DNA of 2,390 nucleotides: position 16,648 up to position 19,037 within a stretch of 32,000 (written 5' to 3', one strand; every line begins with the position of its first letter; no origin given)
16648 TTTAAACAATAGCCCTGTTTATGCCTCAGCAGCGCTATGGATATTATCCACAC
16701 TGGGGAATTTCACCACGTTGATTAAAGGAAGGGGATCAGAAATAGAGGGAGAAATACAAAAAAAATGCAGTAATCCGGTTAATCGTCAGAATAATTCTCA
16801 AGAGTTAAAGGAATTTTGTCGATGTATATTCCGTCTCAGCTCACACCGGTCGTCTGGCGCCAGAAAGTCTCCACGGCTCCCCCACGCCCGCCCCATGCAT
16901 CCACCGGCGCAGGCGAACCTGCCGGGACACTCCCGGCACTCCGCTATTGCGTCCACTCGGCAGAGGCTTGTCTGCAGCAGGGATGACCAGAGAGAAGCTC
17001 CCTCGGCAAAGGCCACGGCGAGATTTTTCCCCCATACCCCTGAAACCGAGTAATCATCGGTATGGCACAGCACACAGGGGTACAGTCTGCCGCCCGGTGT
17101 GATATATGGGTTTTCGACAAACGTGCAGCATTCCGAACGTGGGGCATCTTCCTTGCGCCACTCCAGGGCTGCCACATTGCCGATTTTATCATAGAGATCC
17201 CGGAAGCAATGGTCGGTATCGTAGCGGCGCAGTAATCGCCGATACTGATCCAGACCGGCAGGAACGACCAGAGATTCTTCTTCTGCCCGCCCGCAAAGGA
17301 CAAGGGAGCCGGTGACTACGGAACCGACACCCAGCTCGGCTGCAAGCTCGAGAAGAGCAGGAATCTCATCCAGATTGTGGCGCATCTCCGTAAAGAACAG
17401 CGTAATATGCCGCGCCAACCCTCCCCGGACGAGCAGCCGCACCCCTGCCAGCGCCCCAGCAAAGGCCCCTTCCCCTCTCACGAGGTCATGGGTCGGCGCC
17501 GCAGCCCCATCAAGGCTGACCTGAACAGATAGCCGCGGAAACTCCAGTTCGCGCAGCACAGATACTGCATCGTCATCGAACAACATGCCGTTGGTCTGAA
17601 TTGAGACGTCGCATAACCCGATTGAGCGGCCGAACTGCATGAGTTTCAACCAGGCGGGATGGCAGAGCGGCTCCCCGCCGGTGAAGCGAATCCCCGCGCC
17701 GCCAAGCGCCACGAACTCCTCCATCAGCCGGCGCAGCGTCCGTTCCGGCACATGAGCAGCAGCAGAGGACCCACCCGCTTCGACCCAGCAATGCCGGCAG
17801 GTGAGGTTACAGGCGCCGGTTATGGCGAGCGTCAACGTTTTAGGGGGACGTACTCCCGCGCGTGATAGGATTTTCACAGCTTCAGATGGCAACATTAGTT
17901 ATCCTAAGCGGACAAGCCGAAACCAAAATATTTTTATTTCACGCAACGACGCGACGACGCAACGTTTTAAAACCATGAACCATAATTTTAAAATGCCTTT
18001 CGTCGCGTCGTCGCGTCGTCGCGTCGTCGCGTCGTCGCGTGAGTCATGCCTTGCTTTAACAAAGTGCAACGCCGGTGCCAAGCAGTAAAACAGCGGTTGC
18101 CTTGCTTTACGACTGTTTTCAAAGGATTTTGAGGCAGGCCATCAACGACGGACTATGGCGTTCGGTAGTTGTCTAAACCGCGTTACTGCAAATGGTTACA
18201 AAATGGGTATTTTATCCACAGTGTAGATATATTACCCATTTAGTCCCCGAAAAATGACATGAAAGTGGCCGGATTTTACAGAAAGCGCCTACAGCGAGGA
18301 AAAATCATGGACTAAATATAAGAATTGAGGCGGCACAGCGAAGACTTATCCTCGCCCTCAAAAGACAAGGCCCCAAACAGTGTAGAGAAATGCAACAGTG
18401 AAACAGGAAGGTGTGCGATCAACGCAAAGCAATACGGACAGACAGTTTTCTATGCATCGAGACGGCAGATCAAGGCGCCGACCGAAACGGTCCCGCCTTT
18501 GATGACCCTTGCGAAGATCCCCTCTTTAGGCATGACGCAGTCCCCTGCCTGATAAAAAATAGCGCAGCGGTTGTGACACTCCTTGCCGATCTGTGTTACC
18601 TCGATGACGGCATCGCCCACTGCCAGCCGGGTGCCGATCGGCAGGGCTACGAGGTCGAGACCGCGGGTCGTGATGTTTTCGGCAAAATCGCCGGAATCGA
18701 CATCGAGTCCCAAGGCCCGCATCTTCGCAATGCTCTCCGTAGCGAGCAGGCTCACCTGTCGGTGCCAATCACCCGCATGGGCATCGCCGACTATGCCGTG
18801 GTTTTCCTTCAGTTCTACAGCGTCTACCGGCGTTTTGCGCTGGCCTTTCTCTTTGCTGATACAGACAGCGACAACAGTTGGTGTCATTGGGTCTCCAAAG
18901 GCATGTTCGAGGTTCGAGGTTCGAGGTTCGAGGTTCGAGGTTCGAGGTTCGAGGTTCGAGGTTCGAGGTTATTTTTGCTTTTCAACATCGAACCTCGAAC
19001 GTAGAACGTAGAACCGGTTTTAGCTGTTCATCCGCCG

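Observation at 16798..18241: Orphan radical SAM/SPASM gene uses a near-copy of the mftA promoter and has no obvious precursor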

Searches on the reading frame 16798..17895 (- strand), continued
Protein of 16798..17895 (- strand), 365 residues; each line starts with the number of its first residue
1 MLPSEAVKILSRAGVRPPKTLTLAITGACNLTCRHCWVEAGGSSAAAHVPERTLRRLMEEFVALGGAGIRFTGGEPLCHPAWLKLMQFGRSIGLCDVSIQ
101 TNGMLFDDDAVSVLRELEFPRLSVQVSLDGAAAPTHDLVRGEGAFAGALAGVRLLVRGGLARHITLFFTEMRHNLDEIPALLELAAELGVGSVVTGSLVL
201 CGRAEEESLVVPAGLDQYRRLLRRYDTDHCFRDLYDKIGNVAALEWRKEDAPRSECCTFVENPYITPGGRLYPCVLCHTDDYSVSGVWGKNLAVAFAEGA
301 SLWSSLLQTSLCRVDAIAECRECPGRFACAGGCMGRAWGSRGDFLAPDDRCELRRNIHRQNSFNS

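Call 74: search_protein_representatives(alignment_id=A3)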
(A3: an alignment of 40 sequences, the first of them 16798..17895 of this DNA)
Query: 40 sequences, 368 profile positions. Proteins with E-value up to 0.001 (for the whole library): 127727; up to 1e-10: 46737; up to 1e-30: 2313. The best 150 are listed.
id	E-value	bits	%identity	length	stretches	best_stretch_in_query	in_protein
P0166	6.2e-158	541.7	-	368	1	5-366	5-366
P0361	4.1e-148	509.4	-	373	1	5-364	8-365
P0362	2.7e-137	473.8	-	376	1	5-365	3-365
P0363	5.3e-136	469.5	-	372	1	9-365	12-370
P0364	3.4e-135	466.9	-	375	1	4-365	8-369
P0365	1.2e-133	461.7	-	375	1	6-364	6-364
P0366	7.1e-132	455.9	-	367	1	4-364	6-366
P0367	3.3e-129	447.2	-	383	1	10-365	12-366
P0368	3.9e-121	420.6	-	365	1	6-364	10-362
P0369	1.9e-120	418.3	-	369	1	3-365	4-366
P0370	5.2e-120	416.9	-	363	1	8-364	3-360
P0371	6.0e-120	416.7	-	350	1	22-365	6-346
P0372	1.7e-119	415.2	-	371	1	7-364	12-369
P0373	6.9e-118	409.9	-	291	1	80-366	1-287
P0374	7.2e-117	406.5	-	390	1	9-365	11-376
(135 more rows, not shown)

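Call 84: search_protein_families(library=pfam, proteins=[L062:17612-18727:+, L062:18771-19451:+, L062:20117-20476:-, L062:19778-20056:-, L028:17623-18300:+, L028:18567-20171:+], max_evalue=0.001)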
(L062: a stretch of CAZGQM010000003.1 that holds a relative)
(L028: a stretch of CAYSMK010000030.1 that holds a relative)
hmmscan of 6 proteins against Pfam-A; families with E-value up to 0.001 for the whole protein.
L062:17612-18727:+ (371 aa): 4 families
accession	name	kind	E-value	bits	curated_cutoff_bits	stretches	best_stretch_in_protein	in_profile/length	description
PF00465.25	Fe-ADH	-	1.2e-28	100.3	31.3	1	8-154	1-168/168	Iron-containing alcohol dehydrogenase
PF13685.12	Fe-ADH_2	-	3.3e-19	69.8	28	1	24-161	15-149/149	Iron-containing alcohol dehydrogenase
PF00365.25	PFK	-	4.8e-05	23.3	30.9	1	62-128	69-135/277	Phosphofructokinase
PF00731.26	AIRC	-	0.00075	19.5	30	1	34-130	5-100/148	AIR carboxylase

L062:18771-19451:+ (226 aa): 2 families
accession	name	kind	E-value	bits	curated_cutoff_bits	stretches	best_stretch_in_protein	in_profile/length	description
PF00072.30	Response_reg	-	1.8e-18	67.2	30.2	1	16-124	1-107/111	Response regulator receiver domain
PF00196.25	GerE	-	2.6e-16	59.4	23.5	1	164-218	3-57/57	Bacterial regulatory proteins, luxR family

L062:20117-20476:- (119 aa): 0 families

L062:19778-20056:- (92 aa): 0 families

L028:17623-18300:+ (225 aa): 2 families
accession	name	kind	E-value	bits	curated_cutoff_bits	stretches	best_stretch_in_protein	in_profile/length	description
PF00072.30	Response_reg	-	5.6e-19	68.8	30.2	1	16-126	1-109/111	Response regulator receiver domain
PF00196.25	GerE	-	5e-17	61.7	23.5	1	162-217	2-57/57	Bacterial regulatory proteins, luxR family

L028:18567-20171:+ (534 aa): 5 families
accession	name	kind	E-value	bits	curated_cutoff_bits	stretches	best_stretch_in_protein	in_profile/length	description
PF00015.26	MCPsignal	-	9.4e-47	159.5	34.6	1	315-498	2-171/172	Methyl-accepting chemotaxis protein (MCP) signalling domain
PF17202.10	sCache_3_3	-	1.8e-31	109.1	28.8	1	73-176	2-105/107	Single cache domain 3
PF17201.10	Cache_3-Cache_2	-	1.6e-20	74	27.7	1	63-177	73-193/299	Cache 3/Cache 2 fusion domain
PF17203.10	sCache_3_2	-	1.3e-11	45.2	28.4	1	35-170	3-130/140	Single cache domain 3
PF00672.30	HAMP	-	9.5e-06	26.3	25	1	199-249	1-50/53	HAMP domain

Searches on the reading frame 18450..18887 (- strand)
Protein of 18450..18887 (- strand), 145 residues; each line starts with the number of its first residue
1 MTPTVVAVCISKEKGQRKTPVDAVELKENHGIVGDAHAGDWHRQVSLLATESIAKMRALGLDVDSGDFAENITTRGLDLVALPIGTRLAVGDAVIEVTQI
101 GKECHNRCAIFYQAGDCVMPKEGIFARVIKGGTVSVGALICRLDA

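Call 6: search_protein_families(library=pfam, proteins=[window:18450-18887:-])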
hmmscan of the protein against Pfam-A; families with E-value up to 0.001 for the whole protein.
window:18450-18887:- (145 aa): 1 family
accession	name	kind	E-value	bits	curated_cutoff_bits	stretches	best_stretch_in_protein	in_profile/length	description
PF03473.23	MOSC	-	9.7e-12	45.4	22.7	1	36-138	3-117/120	MOSC domain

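Call 7: search_protein_families(library=ncbifam, proteins=[window:18450-18887:-], max_evalue=0.00001)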
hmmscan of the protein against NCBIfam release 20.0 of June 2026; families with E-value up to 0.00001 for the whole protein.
window:18450-18887:- (145 aa): 1 family
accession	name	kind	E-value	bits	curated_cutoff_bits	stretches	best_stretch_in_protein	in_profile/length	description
NF011069.0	PRK14499.1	equivalog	5.1e-62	209.8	457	1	4-140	164-303/308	cyclic pyranopterin monophosphate synthase MoaC/MOSC-domain-containing protein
